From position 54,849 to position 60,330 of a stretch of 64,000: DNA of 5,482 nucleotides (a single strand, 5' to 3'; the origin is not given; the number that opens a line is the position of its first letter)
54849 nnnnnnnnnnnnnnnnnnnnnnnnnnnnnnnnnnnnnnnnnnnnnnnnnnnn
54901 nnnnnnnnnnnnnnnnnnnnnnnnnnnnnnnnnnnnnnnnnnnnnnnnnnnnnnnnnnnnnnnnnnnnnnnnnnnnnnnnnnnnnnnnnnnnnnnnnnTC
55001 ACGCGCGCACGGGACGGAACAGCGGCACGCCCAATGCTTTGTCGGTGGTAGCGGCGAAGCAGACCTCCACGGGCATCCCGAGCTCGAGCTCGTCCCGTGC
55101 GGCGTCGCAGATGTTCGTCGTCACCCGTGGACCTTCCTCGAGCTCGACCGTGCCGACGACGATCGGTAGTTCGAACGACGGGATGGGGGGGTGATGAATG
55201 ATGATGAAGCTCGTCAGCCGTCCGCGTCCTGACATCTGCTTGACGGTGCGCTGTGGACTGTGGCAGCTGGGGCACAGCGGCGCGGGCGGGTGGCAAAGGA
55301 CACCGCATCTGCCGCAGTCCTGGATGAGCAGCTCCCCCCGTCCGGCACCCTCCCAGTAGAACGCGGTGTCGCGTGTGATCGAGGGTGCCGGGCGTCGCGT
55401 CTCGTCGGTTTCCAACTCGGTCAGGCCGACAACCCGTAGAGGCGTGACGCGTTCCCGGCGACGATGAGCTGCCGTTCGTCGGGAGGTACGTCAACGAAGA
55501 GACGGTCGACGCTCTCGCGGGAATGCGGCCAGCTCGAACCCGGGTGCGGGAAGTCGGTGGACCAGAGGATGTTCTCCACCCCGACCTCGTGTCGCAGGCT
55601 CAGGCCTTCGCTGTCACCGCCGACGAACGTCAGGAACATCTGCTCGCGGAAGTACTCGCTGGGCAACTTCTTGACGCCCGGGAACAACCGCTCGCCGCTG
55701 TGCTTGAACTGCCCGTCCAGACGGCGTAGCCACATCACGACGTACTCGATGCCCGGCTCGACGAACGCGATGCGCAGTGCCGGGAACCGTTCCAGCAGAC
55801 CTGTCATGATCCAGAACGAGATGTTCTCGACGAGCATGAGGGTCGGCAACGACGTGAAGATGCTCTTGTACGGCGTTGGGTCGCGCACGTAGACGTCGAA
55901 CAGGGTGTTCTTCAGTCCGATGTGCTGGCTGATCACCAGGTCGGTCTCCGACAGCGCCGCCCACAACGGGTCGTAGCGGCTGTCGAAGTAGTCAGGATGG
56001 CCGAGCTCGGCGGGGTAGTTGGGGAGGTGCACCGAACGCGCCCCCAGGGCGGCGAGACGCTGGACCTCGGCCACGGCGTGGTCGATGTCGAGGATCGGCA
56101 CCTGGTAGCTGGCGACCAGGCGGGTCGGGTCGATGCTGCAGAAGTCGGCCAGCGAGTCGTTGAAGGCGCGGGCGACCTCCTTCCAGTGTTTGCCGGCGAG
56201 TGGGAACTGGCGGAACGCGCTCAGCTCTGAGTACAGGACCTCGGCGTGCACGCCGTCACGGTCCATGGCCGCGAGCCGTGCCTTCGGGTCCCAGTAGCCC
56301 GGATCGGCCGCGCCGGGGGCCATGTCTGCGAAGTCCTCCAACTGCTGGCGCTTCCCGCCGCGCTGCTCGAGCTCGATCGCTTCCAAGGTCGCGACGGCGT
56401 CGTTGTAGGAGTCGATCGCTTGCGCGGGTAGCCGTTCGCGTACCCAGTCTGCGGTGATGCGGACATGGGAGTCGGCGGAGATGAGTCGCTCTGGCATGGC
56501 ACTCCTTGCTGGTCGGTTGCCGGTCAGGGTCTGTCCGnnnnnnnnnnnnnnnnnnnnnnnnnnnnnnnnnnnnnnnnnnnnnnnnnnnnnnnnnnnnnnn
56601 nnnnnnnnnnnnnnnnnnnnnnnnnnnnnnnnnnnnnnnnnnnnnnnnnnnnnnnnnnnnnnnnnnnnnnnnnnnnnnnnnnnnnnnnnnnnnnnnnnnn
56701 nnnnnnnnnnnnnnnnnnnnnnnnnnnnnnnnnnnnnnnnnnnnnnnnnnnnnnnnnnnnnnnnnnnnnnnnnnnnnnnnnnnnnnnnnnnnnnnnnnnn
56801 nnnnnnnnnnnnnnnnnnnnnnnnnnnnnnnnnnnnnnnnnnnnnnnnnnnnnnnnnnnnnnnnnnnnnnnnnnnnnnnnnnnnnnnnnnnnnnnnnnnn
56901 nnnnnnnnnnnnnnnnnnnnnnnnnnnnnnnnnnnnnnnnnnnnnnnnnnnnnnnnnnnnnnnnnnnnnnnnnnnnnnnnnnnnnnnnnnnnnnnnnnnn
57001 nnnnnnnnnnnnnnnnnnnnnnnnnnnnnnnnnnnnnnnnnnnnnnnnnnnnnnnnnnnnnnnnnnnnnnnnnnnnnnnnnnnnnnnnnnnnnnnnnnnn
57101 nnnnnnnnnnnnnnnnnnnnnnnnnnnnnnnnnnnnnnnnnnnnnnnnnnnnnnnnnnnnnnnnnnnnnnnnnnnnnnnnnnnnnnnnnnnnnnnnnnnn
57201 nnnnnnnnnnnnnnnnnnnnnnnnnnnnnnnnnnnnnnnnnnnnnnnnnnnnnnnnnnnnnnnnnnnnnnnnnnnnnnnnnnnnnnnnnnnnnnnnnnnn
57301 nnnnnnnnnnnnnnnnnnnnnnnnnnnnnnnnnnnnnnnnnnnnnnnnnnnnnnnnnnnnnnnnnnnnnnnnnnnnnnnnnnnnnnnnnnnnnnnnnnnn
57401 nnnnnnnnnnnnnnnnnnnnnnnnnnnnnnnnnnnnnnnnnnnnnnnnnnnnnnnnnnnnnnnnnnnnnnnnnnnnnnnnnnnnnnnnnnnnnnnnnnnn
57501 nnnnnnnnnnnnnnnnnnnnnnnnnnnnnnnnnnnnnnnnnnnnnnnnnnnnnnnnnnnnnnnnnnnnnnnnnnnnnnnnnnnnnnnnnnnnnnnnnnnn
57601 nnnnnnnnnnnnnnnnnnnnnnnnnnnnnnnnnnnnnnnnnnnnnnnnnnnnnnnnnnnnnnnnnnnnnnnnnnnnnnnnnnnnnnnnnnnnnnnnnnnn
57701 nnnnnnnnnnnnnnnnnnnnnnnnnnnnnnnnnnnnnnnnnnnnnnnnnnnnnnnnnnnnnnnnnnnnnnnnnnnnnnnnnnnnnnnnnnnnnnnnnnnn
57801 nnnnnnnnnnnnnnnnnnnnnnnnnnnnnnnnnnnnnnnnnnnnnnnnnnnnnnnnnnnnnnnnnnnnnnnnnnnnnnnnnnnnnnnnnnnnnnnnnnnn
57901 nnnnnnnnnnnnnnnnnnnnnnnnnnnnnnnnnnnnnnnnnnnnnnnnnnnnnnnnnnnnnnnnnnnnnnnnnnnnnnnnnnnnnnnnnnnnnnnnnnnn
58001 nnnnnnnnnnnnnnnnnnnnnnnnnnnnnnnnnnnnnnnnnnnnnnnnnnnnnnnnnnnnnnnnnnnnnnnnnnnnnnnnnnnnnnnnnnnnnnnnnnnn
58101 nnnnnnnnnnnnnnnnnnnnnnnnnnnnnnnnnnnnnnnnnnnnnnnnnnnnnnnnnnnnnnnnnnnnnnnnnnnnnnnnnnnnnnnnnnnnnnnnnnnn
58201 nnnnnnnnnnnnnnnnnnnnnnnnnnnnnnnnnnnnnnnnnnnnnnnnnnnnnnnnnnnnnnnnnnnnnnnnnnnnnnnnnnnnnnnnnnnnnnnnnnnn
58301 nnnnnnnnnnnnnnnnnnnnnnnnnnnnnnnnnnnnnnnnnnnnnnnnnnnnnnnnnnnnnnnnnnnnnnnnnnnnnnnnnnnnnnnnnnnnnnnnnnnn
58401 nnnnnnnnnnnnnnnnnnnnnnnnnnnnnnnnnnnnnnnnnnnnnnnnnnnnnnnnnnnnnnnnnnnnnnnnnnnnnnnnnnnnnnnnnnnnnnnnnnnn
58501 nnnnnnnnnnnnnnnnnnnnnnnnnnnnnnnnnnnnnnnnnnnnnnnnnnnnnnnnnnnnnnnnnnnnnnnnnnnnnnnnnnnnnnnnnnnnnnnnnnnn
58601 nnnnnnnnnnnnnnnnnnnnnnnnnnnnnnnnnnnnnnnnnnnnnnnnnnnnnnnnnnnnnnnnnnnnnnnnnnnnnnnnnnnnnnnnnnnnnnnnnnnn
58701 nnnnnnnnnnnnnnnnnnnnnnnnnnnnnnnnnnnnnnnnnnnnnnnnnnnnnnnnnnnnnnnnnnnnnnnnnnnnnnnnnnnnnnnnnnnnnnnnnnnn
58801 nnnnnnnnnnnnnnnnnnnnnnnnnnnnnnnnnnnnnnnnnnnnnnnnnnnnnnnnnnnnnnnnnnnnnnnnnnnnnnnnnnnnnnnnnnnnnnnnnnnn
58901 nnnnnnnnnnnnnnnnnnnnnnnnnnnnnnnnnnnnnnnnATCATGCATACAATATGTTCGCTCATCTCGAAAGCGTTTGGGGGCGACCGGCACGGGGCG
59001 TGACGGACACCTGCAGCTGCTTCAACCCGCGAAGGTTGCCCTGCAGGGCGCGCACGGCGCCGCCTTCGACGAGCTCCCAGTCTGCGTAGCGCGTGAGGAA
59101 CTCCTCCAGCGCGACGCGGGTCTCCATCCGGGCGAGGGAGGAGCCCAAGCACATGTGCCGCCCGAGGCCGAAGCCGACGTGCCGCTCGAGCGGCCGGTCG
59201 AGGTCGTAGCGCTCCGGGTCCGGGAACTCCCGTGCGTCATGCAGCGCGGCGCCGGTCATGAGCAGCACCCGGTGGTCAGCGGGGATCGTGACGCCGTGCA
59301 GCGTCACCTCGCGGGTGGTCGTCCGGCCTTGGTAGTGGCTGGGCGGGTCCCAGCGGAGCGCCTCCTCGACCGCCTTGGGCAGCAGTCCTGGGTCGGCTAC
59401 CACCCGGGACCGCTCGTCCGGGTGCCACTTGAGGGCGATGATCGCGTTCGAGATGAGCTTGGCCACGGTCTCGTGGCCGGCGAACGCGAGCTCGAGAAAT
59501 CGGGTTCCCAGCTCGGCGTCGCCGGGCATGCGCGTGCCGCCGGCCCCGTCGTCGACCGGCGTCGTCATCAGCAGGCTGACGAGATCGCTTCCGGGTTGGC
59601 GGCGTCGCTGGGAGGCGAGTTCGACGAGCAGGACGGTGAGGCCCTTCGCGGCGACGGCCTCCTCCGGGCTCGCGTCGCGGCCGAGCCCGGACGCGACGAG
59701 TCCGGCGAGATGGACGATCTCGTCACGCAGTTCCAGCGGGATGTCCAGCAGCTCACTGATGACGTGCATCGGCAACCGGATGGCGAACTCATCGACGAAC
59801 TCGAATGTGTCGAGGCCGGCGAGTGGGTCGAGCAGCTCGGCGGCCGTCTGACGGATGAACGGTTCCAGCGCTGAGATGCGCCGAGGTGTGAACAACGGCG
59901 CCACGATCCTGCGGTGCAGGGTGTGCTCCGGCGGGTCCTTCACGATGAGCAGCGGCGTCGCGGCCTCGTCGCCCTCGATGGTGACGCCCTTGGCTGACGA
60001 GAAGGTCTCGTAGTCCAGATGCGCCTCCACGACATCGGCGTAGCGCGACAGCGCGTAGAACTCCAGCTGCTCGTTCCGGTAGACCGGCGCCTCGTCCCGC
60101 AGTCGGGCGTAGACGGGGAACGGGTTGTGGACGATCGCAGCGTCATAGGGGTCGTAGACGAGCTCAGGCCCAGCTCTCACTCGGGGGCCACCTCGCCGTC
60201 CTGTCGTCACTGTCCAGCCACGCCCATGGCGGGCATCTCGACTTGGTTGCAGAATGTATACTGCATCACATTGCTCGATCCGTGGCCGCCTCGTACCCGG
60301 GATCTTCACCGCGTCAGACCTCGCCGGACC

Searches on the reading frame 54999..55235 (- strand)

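Call 13: search_protein_families(library=pfam, proteins=[window:54999-55235:-], max_evalue=0.001)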
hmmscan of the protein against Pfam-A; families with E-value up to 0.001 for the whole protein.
window:54999-55235:- (78 aa): 1 family
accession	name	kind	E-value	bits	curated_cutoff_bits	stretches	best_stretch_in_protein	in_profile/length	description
PF01796.24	OB_ChsH2_C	-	4.5e-20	71.8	27.1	1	1-60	4-64/65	ChsH2, C-terminal OB-fold domain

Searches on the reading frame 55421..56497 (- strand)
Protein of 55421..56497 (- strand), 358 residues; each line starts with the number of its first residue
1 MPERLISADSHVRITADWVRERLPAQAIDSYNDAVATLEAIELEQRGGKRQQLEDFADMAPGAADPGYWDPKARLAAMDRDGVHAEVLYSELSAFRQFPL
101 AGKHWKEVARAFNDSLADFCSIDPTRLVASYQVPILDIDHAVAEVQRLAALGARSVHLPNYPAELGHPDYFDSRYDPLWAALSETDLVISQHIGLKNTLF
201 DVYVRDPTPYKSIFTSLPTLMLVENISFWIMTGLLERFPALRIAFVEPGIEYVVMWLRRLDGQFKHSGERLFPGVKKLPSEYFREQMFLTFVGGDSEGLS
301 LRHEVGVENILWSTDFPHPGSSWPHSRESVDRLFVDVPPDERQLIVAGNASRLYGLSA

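Call 13: search_protein_families(library=pfam, proteins=[window:55421-56497:-], max_evalue=0.001)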
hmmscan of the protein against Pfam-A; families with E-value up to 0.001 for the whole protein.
window:55421-56497:- (358 aa): 1 family
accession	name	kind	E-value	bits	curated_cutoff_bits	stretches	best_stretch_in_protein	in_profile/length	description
PF04909.20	Amidohydro_2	-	1.2e-24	88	26.4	1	64-356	14-289/289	Amidohydrolase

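Call 46: search_protein_families(library=ncbifam, proteins=[window:55421-56497:-], max_evalue=0.00001)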
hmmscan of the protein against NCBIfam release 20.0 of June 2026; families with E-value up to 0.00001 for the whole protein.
window:55421-56497:- (358 aa): 0 families

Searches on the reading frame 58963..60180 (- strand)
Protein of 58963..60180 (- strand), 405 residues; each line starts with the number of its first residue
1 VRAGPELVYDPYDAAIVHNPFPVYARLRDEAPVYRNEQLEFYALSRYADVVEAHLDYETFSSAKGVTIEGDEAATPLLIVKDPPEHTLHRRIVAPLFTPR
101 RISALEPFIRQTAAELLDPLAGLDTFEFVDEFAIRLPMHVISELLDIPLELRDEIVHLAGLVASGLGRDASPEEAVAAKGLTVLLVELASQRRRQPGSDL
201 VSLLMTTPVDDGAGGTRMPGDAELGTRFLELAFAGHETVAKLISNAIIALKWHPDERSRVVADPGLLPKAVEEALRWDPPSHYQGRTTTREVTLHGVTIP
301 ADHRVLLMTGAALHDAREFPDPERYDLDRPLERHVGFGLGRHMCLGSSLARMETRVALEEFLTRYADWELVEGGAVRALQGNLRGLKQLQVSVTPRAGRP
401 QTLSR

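Call 13: search_protein_families(library=pfam, proteins=[window:58963-60180:-], max_evalue=0.001)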
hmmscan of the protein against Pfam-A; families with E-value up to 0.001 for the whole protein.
window:58963-60180:- (405 aa): 1 family
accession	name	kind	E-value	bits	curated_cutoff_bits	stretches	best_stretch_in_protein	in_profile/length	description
PF00067.27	p450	-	1.2e-30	107.2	22.8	1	196-373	237-439/462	Cytochrome P450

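Call 46: search_protein_families(library=ncbifam, proteins=[window:58963-60180:-], max_evalue=0.00001)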
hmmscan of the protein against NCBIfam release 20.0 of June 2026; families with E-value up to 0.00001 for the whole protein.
window:58963-60180:- (405 aa): 9 families
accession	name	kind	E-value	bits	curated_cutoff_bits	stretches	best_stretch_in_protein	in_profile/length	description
NF041802.1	P450_SolI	exception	6.5e-46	156.6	850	1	20-393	32-422/424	solanimycin biosynthesis cytochrome P450 SolI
NF041177.1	Cyp119_Thmprot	equivalog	4.3e-43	147.5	680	1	24-392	5-365/368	cytochrome P450 Cyp119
TIGR04538.1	P450_cycloAA_1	subfamily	1.1e-41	143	500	1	12-373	3-374/395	cytochrome P450, cyclodipeptide synthase-associated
TIGR04515.1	P450_rel_GT_act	subfamily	4.8e-35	121.6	343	1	19-368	32-362/386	P450-derived glycosyltransferase activator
NF045816.1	PentlenlactSyn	equivalog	4.2e-32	111.3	700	1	83-370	88-371/396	pentalenolactone synthase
TIGR04458.1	CYP450_TxtE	equivalog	1.6e-28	99.5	500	1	13-369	6-379/403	4-nitrotryptophan synthase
NF050147.1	aminopyruv_ApyO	equivalog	7.3e-14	51.2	525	1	85-370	87-397/444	RiPP biosynthesis cytochrome P450 ApyO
NF045812.1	PentlenOxigase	equivalog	3e-10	39.5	800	1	266-365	301-409/444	pentalenene oxygenase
NF051859.1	AlbFlvMonOxTrpSyn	equivalog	5.3e-07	28.6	700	0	270-332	323-385/457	bifunctional albaflavenone monooxygenase/terpene synthase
